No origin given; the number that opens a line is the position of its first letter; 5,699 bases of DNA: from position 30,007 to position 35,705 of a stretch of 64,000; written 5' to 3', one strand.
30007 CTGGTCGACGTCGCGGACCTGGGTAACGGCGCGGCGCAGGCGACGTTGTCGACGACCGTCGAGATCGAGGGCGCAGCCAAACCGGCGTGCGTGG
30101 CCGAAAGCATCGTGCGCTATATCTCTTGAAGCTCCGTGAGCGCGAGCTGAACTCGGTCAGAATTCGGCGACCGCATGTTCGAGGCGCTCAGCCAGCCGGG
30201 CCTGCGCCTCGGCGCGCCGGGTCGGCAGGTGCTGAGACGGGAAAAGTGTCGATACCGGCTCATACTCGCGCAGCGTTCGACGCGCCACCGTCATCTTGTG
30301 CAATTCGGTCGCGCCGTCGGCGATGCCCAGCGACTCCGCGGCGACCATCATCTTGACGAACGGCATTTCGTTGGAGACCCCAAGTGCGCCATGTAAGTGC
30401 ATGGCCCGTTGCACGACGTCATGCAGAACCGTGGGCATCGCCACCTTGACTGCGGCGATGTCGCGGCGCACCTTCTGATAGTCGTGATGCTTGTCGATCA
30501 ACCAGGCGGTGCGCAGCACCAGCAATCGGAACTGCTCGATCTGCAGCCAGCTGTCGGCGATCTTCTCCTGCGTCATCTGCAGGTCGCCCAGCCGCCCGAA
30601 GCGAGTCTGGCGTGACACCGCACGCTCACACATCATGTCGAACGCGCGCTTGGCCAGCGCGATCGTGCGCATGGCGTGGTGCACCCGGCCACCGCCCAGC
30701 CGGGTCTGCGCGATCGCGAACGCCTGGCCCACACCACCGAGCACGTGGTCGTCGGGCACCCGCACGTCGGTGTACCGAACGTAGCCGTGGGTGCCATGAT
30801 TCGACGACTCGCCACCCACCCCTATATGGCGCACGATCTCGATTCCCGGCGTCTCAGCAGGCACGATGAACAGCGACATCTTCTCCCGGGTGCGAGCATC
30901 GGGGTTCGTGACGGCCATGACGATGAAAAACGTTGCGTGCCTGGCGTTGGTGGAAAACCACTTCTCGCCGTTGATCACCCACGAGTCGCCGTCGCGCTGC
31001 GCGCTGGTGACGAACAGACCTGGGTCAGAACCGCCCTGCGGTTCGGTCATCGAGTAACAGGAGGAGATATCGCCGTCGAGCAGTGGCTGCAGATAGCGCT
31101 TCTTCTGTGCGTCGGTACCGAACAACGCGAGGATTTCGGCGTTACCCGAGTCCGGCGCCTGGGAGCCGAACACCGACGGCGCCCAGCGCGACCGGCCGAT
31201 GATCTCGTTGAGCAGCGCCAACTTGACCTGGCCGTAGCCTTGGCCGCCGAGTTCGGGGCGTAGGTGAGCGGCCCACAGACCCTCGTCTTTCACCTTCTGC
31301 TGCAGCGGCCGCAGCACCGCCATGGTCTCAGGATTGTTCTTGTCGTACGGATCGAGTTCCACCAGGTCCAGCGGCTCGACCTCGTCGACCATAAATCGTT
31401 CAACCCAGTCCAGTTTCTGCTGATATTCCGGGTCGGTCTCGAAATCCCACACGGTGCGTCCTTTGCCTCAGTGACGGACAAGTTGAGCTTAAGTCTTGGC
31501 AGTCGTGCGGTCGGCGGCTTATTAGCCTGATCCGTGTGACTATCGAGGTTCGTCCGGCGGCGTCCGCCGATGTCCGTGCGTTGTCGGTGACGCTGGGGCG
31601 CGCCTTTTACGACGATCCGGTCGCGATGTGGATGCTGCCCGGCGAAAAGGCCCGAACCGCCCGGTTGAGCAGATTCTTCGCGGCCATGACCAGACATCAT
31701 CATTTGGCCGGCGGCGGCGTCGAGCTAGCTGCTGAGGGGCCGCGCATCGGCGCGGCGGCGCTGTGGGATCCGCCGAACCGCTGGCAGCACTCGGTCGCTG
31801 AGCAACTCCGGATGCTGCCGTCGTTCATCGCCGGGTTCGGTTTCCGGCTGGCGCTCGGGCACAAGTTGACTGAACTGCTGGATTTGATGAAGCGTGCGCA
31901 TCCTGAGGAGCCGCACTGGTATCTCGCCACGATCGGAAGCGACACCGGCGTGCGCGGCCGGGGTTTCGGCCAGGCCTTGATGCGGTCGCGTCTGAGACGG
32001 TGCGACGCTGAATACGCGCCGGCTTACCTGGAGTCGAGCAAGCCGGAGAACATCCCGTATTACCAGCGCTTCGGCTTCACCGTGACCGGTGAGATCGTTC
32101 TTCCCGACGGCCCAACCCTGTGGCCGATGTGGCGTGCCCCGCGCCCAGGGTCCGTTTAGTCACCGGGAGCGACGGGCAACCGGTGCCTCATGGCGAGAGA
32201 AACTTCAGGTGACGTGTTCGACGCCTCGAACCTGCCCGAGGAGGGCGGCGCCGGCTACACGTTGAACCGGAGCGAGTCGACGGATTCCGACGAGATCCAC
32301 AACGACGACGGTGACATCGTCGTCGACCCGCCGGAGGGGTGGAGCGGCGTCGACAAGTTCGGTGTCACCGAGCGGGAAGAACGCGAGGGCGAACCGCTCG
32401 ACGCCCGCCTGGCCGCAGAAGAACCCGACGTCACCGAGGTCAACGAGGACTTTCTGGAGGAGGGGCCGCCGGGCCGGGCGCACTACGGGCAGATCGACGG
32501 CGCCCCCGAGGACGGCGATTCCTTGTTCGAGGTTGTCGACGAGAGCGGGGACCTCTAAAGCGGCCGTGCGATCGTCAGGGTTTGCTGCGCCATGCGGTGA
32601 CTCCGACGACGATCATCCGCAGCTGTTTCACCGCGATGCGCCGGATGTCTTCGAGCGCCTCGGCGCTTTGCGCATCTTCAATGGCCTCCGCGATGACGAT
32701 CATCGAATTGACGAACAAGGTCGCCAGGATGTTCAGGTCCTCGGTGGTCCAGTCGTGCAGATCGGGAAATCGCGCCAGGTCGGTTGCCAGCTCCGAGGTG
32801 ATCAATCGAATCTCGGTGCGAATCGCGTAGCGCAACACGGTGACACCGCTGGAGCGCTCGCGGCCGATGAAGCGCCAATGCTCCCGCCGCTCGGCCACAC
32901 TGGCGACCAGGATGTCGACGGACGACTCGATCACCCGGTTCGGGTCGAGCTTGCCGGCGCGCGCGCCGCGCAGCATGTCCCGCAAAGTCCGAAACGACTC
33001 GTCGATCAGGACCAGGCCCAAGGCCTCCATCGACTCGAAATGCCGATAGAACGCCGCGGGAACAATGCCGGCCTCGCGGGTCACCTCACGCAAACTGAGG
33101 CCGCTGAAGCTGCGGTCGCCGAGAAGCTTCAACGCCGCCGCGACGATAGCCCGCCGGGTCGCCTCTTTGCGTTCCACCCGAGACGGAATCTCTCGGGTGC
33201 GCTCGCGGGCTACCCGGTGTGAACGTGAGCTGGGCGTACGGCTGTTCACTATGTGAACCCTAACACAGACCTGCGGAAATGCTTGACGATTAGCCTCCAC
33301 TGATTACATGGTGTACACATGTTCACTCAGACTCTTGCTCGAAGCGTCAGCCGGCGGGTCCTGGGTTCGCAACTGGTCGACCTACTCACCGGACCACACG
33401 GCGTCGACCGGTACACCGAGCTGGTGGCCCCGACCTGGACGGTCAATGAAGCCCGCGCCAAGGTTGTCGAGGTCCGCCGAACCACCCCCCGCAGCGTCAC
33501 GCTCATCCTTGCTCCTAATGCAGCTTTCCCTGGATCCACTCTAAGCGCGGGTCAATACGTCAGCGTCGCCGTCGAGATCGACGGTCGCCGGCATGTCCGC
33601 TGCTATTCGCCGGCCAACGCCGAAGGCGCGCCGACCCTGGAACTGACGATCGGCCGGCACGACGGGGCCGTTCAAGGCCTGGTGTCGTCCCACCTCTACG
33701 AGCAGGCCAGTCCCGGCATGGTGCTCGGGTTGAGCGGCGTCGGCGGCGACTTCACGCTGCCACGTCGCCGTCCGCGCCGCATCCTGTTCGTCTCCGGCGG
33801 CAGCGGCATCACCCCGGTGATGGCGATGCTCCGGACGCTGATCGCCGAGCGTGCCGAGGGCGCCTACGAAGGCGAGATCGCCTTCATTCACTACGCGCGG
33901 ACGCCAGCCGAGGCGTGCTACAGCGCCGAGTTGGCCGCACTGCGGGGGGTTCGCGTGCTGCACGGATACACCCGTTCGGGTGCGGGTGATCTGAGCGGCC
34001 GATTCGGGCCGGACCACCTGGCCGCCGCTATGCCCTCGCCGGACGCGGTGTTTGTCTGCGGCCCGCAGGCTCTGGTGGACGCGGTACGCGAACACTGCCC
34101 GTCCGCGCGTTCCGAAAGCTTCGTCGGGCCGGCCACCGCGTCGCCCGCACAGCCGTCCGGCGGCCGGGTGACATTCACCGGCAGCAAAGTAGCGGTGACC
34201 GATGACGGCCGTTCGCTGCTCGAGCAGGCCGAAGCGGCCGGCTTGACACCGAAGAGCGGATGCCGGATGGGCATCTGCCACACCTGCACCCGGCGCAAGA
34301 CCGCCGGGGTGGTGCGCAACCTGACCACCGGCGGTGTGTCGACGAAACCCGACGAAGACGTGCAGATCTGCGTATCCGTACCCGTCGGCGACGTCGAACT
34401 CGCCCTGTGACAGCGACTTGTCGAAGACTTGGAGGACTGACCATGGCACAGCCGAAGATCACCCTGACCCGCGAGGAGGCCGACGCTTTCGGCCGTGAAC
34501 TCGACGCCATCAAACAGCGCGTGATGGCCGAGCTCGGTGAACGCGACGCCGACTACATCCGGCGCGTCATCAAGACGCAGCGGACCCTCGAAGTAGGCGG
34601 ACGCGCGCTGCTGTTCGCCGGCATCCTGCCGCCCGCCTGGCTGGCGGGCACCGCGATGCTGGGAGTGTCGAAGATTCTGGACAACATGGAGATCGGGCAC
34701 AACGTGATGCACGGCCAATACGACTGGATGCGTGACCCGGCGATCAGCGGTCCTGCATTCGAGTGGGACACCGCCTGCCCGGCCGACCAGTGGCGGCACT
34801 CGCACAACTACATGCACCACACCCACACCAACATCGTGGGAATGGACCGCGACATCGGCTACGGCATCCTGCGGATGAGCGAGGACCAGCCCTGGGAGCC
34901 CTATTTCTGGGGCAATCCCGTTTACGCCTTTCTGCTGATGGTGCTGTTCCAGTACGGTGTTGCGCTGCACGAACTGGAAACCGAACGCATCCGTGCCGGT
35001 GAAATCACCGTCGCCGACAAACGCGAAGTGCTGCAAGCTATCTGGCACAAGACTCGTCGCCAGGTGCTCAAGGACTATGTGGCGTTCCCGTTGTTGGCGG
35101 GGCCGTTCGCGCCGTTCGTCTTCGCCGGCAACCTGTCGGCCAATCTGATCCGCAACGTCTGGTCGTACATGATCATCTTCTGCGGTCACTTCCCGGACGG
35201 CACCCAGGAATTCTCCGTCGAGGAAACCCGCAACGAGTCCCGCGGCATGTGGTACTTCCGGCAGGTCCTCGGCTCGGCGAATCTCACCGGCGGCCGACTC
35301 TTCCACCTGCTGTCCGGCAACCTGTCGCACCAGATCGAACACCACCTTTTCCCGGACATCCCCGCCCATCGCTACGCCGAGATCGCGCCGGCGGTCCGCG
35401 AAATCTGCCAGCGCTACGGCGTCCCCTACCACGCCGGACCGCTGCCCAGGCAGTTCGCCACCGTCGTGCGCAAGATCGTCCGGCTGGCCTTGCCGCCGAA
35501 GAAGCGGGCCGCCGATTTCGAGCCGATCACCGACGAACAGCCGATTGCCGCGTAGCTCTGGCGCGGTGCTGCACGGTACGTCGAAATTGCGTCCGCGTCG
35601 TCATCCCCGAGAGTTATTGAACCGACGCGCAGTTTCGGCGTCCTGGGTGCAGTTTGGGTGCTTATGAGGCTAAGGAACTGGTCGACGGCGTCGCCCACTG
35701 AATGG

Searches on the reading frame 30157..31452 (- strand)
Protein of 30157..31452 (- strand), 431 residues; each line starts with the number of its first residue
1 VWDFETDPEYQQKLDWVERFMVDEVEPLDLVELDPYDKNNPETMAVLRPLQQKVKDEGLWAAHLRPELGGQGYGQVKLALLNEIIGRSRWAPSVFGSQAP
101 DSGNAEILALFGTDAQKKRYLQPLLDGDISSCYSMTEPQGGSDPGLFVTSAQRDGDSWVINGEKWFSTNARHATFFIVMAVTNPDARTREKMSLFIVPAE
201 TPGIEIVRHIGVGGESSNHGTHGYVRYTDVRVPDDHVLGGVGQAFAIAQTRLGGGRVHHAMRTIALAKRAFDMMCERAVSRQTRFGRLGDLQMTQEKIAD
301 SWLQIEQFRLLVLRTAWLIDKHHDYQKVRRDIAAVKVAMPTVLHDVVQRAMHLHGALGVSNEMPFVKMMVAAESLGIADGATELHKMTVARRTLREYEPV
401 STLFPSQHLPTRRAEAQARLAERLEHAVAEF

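Call 72: search_protein_families(library=pfam, proteins=[window:30157-31452:-], max_evalue=0.00001)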
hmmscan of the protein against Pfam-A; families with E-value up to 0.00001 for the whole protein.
window:30157-31452:- (431 aa): 4 families
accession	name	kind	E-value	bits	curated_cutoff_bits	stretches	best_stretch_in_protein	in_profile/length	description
PF00441.29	Acyl-CoA_dh_1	-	6.1e-29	101.5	22.4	1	245-393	4-149/150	Acyl-CoA dehydrogenase, C-terminal domain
PF02770.24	Acyl-CoA_dh_M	-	3.9e-23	81.9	33.3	1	132-210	1-79/97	Acyl-CoA dehydrogenase, middle domain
PF02771.21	Acyl-CoA_dh_N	-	2.3e-13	50.9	22.9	1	9-128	3-113/113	Acyl-CoA dehydrogenase, N-terminal domain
PF08028.16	Acyl-CoA_dh_2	-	1.4e-07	32.3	22.7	1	259-364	3-115/134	Acyl-CoA dehydrogenase, C-terminal domain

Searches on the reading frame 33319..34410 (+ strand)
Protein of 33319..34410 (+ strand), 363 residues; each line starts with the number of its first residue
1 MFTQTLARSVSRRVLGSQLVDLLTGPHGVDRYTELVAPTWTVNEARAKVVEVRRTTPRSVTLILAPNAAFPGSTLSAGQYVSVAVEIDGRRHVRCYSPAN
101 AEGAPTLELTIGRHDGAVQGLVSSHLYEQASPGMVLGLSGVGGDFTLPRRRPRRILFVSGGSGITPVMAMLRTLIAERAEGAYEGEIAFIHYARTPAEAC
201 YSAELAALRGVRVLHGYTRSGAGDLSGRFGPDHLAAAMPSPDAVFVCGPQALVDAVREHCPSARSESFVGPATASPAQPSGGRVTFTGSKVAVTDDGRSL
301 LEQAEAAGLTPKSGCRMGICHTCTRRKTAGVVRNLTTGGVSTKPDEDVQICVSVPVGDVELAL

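Call 72: search_protein_families(library=pfam, proteins=[window:33319-34410:+], max_evalue=0.00001)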
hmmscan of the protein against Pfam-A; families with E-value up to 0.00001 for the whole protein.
window:33319-34410:+ (363 aa): 4 families
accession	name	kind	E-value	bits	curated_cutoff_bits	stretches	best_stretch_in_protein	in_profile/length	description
PF00175.26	NAD_binding_1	-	2.8e-07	31.6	22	1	157-257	1-108/109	Oxidoreductase NAD-binding domain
PF00970.30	FAD_binding_6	-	1.1e-06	29.4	21.1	1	74-145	29-97/99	Oxidoreductase FAD-binding domain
PF00111.32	Fer2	-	2.7e-06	27.7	21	1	287-334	4-53/77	2Fe-2S iron-sulfur cluster binding domain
PF08030.17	NAD_binding_6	-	4.4e-06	27.3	22.2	0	155-195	4-45/156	Ferric reductase NAD binding domain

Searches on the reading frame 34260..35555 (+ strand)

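Call 73: search_protein_families(library=pfam, proteins=[window:34260-35555:+], max_evalue=0.00001)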
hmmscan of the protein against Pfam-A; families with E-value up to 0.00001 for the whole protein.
window:34260-35555:+ (431 aa): 1 family
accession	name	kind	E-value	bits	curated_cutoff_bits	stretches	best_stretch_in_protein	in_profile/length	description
PF00487.30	FA_desaturase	-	5.4e-31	108.7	29.7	1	126-392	2-251/253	Fatty acid desaturase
